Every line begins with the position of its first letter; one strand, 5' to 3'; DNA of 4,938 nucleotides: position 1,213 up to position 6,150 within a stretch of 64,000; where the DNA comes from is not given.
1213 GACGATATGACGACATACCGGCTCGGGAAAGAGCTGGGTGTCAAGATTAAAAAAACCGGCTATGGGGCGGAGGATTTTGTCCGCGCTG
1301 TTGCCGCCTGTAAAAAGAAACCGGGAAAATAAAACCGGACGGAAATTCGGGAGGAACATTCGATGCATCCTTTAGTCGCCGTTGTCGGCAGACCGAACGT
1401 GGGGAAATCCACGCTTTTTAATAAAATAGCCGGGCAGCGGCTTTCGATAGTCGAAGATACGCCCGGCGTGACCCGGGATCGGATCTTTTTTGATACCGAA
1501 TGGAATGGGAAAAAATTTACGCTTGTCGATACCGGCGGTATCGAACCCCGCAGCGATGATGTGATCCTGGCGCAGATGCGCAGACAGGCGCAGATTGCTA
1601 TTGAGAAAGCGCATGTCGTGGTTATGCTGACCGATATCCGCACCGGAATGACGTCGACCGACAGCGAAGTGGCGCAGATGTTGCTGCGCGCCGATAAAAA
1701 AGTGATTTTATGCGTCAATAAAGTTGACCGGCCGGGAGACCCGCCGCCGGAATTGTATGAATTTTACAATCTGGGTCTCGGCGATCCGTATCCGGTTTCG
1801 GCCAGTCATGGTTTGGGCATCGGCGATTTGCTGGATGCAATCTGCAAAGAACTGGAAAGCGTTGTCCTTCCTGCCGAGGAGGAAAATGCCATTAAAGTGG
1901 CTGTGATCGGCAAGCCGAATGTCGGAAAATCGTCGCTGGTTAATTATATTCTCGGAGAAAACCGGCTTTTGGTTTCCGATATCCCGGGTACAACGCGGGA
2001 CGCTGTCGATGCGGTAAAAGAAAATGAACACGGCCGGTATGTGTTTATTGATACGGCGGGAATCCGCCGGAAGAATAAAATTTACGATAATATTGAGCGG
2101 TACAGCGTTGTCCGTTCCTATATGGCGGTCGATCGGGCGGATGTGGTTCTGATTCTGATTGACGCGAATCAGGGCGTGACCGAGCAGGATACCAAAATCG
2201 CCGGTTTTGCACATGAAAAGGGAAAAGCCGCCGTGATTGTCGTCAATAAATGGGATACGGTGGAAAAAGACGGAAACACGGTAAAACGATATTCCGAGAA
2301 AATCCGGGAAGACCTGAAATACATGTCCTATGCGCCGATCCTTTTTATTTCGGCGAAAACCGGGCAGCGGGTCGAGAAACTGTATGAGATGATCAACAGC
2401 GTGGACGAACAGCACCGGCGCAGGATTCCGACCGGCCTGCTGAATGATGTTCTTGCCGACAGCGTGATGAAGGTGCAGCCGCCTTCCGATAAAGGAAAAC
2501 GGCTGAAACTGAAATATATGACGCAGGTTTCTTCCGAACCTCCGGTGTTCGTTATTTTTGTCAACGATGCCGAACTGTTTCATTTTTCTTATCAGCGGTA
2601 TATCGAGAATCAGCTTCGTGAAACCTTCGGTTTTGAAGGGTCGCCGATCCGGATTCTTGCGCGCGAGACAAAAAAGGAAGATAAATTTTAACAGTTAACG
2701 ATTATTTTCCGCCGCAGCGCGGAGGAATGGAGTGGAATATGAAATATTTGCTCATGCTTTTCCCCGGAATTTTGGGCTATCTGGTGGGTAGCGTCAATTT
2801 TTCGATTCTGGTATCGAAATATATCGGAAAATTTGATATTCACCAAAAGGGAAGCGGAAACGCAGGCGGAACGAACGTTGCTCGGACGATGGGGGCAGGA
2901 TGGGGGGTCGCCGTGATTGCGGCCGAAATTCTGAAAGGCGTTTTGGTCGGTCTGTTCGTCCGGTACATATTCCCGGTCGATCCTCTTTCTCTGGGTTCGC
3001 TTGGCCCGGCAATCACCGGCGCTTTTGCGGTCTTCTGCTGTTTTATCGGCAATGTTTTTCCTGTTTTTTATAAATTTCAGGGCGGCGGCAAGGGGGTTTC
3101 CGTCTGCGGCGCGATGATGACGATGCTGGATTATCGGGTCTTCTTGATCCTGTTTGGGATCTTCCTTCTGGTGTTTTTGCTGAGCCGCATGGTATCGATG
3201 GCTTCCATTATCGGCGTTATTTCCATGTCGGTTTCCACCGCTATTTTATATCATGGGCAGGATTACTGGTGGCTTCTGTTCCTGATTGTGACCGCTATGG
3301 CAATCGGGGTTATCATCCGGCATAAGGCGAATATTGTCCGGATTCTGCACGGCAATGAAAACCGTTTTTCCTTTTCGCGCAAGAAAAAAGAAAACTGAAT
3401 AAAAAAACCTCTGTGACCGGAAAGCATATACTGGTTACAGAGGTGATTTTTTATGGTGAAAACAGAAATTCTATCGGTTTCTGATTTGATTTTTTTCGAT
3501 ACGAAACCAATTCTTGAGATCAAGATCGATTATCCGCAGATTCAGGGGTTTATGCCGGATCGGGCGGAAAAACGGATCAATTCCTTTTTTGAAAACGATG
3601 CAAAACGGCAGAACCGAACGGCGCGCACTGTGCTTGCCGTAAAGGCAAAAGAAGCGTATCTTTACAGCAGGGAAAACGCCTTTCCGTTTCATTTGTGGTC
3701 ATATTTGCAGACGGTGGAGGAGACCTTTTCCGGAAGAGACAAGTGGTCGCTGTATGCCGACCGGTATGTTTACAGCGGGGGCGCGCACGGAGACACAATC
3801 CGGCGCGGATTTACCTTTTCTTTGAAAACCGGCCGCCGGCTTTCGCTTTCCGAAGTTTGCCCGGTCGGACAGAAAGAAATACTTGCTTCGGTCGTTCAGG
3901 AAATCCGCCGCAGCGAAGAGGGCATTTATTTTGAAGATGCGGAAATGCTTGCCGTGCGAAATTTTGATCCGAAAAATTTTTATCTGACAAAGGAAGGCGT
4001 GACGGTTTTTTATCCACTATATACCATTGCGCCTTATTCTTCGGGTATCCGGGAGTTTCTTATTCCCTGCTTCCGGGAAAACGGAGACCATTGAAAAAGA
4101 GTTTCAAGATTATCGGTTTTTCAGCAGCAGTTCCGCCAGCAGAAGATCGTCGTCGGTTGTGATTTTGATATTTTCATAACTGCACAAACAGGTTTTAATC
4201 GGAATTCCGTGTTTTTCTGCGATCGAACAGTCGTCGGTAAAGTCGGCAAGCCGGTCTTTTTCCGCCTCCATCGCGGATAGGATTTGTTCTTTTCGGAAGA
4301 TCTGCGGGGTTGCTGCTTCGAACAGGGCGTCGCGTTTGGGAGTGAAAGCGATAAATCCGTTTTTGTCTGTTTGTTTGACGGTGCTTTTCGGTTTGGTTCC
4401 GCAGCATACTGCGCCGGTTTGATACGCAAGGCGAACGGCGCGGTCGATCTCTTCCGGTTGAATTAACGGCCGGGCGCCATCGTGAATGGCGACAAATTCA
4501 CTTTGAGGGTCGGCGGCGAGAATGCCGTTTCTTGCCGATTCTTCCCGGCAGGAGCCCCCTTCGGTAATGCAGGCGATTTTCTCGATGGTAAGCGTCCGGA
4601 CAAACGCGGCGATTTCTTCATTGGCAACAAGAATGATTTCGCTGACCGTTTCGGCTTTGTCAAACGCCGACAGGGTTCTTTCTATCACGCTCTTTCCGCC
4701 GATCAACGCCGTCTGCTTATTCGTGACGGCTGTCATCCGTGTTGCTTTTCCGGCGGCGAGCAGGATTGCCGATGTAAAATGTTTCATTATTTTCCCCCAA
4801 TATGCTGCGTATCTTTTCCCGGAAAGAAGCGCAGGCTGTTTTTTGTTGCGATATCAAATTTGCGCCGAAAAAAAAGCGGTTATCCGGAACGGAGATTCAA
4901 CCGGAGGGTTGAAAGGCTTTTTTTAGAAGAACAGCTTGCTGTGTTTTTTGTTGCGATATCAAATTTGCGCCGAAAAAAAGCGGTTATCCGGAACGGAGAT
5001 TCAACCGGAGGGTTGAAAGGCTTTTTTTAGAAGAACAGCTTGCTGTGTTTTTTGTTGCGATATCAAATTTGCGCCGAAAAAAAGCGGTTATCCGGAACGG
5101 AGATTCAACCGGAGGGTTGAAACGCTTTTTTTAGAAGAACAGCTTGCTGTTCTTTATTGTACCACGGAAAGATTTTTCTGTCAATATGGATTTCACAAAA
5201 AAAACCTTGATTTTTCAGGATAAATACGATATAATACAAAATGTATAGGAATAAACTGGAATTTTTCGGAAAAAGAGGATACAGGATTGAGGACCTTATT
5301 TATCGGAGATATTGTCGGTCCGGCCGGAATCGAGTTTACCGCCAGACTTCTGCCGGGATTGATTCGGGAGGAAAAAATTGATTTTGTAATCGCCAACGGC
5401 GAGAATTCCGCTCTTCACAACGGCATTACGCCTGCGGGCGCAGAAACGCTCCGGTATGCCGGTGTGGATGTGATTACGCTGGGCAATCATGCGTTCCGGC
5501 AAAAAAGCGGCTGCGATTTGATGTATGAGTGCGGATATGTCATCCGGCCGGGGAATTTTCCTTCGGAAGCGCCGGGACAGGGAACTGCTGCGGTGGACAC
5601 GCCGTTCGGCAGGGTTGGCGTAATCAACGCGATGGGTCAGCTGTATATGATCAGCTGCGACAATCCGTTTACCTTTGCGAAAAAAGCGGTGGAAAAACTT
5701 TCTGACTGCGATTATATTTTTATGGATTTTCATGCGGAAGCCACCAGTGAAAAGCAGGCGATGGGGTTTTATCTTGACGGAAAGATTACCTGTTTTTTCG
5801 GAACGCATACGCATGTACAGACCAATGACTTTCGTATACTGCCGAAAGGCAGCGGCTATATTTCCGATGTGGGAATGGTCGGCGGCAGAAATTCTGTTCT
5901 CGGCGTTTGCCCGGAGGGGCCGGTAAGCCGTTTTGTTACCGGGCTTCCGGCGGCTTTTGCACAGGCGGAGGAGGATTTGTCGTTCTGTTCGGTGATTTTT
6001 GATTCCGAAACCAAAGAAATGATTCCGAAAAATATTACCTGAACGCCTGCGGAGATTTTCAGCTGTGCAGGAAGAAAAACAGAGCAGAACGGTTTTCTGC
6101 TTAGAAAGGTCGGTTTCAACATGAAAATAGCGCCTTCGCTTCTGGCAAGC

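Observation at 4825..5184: Three tandem ~105-bp structured units make up a ~370-nt leader in front of ispD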

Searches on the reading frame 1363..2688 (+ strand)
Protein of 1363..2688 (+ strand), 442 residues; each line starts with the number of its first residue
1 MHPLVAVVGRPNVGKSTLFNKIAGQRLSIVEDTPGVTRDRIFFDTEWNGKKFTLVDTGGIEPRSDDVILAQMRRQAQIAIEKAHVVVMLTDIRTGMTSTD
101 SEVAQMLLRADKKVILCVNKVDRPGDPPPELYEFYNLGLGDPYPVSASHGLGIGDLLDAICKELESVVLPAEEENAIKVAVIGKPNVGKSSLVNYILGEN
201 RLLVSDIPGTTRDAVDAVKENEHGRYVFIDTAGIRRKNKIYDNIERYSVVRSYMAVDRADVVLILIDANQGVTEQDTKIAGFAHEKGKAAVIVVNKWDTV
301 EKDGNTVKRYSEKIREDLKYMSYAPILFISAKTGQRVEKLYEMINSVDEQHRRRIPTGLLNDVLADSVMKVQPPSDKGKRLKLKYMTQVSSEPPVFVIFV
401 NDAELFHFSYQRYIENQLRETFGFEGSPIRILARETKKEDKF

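Call 45: find_encoding_contigs(protein=window:1363-2688:+, flank=10000, max_places=3)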
Protein window:1363-2688:+ (442 aa): 20 contigs read that carry it; 3 places shown.
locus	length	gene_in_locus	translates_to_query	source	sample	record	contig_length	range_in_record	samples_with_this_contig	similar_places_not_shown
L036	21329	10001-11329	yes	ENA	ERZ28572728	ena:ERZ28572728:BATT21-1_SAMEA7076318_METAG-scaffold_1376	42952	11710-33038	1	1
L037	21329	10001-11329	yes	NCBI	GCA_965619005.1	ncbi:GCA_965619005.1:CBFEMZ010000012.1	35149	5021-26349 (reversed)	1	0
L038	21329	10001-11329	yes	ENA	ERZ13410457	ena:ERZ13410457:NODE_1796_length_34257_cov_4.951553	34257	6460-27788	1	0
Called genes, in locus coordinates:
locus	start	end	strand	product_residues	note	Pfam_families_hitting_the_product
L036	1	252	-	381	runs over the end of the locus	PF00512:HisKA, PF02518:HATPase_c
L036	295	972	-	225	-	PF00072:Response_reg, PF00486:Trans_reg_C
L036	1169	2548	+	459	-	PF00089:Trypsin, PF13365:Trypsin_2, PF00595:PDZ, PF13180:PDZ_2, PF17820:PDZ_6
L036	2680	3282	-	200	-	PF00753:Lactamase_B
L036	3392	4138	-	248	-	PF19567:CpsB_CapC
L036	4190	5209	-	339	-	PF00106:adh_short (weak), PF01073:3Beta_HSD, PF01370:Epimerase, PF02719:Polysacc_synt_2, PF04321:RmlD_sub_bind, PF08659:KR, PF13460:NAD_binding_10 (weak), PF16363:GDP_Man_Dehyd, +1 more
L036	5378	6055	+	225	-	PF04239:DUF421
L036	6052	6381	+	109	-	-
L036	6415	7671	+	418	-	PF10509:GalKase_gal_bdg, PF00288:GHMP_kinases_N, PF08544:GHMP_kinases_C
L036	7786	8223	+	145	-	PF02620:YceD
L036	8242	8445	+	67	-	PF01783:Ribosomal_L32p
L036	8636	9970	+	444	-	PF19238:Radical_SAM_2, PF04055:Radical_SAM (weak), PF04459:DUF512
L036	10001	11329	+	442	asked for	PF00009:GTP_EFTU, PF01926:MMR_HSR1, PF02421:FeoB_N, PF04548:AIG1 (weak), PF00009:GTP_EFTU, PF01926:MMR_HSR1, PF02421:FeoB_N, PF14714:KH_dom-like, +6 more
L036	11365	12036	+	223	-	PF02660:G3P_acyltransf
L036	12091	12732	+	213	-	PF13739:PdaC, PF11738:DUF3298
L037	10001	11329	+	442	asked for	PF00009:GTP_EFTU, PF01926:MMR_HSR1, PF02421:FeoB_N, PF04548:AIG1 (weak), PF00009:GTP_EFTU, PF01926:MMR_HSR1, PF02421:FeoB_N, PF14714:KH_dom-like, +6 more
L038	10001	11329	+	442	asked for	PF00009:GTP_EFTU, PF01926:MMR_HSR1, PF02421:FeoB_N, PF04548:AIG1 (weak), PF00009:GTP_EFTU, PF01926:MMR_HSR1, PF02421:FeoB_N, PF14714:KH_dom-like, +6 more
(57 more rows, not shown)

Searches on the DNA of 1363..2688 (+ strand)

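Call 72: search_rna_families(source=L037, start=2500, end=2750, threshold=evalue, max_evalue=10)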
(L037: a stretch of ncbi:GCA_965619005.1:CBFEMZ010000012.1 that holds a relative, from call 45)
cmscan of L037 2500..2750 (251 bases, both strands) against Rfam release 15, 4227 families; matches with E-value up to 10: 11.
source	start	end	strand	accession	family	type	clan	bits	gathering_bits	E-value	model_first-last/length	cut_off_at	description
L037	2557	2593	-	RF03623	mir-1252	Gene; miRNA;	-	23.7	70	0.066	1-65/65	no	mir-1252 microRNA precursor family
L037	2514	2598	+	RF00116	C0465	Gene; sRNA;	-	17.5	40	0.8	1-78/78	no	C0465 RNA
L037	2553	2599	+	RF00900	mir-255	Gene; miRNA;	-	15.7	50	3.8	1-59/59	no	mir-255 microRNA precursor family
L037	2557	2650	-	RF02432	SpF25_sRNA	Gene; sRNA;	-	15.7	48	4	1-102/102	no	Streptococcus sRNA SpF25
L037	2547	2601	+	RF03598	MIR6024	Gene; miRNA;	-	15.6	72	1.5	1-99/99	no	MIR6024 microRNA precursor family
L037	2550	2647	-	RF00121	MicC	Gene; sRNA;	-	15.6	90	6.5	1-123/123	no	MicC RNA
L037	2546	2601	+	RF04107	mir-5391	Gene; miRNA;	-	14.9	99.3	1.9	1-68/68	no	mir-5391 microRNA precursor family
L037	2577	2694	+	RF01948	KCNQ1OT1_3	Gene; lncRNA;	-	14.6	60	7.8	1-116/116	no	KCNQ1 overlapping transcript 1 conserved region 3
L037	2555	2595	+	RF03278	mir-980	Gene; miRNA;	-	14.4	47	2.1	1-80/80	no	mir-980 microRNA precursor family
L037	2500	2598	+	RF02397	sau-5971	Gene; sRNA;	-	13.2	90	6.5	7-96/96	5'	Staphylococcus sRNA sau-5971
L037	2725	2750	+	RF03031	ssnA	Cis-reg;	-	12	37.3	2.5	1-26/48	3'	ssnA RNA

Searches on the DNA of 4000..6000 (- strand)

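Call 5: search_rna_families(source=window, start=4000, end=6000, threshold=evalue, max_evalue=10, show_alignments=3)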
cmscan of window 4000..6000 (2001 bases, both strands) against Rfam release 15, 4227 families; matches with E-value up to 10: 0.
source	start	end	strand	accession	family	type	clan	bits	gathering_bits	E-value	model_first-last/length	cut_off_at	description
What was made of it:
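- There is no Rfam match even at E of 10 or less (call 5).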

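Call 64: search_dna_similar(query=window:4821-5154:-, collection=plasmids, mode=distant, max_evalue=0.01, max_rows=10)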
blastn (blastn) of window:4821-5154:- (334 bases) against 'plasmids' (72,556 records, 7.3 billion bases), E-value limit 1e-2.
No match.

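Call 65: search_dna_similar(query=window:4821-5154:-, collection=phages, mode=distant, max_evalue=0.01, max_rows=10)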
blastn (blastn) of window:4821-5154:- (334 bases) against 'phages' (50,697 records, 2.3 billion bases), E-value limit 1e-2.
No match.
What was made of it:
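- Tried and rejected: Phages and plasmids. blastn of the array found no match (calls 64, 65).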

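Call 73: search_rna_families(source=L009, start=2700, end=3010, threshold=evalue, max_evalue=10)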
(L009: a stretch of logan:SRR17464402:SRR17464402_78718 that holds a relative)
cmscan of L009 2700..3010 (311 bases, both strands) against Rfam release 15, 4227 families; matches with E-value up to 10: 6.
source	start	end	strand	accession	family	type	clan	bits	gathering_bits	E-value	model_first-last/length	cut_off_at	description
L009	2703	2817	+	RF01981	PCGEM1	Gene; lncRNA;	-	18.3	75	3.2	1-132/132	no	Prostate-specific transcript 1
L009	2723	2804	-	RF01823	rspL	Gene; sRNA;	-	17.2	37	3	1-89/89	no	rpsL sRNA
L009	2795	2832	+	RF03445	mir-7552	Gene; miRNA;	-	17.2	59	3.5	1-63/63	no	mir-7552 microRNA precursor family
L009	2913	2999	+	RF01485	rli61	Cis-reg;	-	16.7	50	1.4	1-106/106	no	Listeria sRNA rli61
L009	2893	2991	-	RF04180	BTnc231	Gene; sRNA;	-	12.6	80.4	3.9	1-154/154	no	Bacteroides sRNA BTnc231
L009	2774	2826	-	RF01464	rliA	Gene; sRNA;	-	12.2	50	4.8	1-224/224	no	Listeria sRNA rliA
